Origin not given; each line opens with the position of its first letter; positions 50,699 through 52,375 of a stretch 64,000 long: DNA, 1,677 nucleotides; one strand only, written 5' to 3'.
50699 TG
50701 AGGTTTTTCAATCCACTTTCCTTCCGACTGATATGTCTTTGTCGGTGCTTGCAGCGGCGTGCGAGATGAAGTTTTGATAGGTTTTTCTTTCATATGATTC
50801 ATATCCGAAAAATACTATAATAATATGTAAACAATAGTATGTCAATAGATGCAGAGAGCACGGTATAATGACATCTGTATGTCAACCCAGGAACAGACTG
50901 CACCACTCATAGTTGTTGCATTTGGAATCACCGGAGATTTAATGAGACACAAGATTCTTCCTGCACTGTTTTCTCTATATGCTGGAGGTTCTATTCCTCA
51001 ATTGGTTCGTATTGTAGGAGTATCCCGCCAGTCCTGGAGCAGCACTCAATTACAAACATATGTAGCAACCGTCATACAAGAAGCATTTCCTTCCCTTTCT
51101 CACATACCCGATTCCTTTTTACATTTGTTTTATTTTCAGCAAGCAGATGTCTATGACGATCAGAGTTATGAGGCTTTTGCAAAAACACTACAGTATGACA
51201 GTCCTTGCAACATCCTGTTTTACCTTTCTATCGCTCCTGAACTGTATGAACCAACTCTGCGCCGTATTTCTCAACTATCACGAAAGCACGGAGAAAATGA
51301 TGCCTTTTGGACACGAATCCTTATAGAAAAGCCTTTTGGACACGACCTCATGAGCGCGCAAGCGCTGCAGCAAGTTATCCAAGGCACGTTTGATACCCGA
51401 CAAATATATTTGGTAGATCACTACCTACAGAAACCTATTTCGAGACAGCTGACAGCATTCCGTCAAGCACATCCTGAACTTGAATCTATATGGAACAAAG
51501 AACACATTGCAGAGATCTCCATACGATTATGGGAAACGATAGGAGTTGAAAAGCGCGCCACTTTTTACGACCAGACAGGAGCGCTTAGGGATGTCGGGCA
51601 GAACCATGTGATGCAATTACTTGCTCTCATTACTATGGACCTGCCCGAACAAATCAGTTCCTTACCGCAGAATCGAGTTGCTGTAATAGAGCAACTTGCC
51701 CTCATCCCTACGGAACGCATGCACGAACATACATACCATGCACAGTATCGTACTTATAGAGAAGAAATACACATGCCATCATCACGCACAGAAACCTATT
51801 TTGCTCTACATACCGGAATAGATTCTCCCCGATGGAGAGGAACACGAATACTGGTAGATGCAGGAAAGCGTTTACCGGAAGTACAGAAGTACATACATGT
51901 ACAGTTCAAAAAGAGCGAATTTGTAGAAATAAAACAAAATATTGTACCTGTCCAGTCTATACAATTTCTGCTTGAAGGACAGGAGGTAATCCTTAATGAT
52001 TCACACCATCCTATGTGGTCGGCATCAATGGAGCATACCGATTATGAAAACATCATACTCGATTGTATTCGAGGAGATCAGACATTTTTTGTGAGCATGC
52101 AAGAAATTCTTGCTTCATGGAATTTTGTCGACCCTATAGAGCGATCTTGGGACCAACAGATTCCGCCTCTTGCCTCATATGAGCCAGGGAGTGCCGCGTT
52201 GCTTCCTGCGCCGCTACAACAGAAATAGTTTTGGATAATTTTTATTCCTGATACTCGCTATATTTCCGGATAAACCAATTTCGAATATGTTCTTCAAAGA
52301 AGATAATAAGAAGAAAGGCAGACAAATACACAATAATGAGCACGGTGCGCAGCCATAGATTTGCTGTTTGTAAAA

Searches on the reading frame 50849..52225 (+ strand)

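Call 74: search_protein_families(library=pfam, proteins=[window:50849-52225:+], max_evalue=0.001)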
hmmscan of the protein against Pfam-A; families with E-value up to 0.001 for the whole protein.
window:50849-52225:+ (459 aa): 2 families
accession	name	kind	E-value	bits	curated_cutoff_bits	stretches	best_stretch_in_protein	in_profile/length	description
PF02781.21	G6PD_C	-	2e-55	188.4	27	1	203-449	2-279/296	Glucose-6-phosphate dehydrogenase, C-terminal domain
PF00479.28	G6PD_N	-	4.3e-42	145.3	22.1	1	23-196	1-179/183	Glucose-6-phosphate dehydrogenase, NAD binding domain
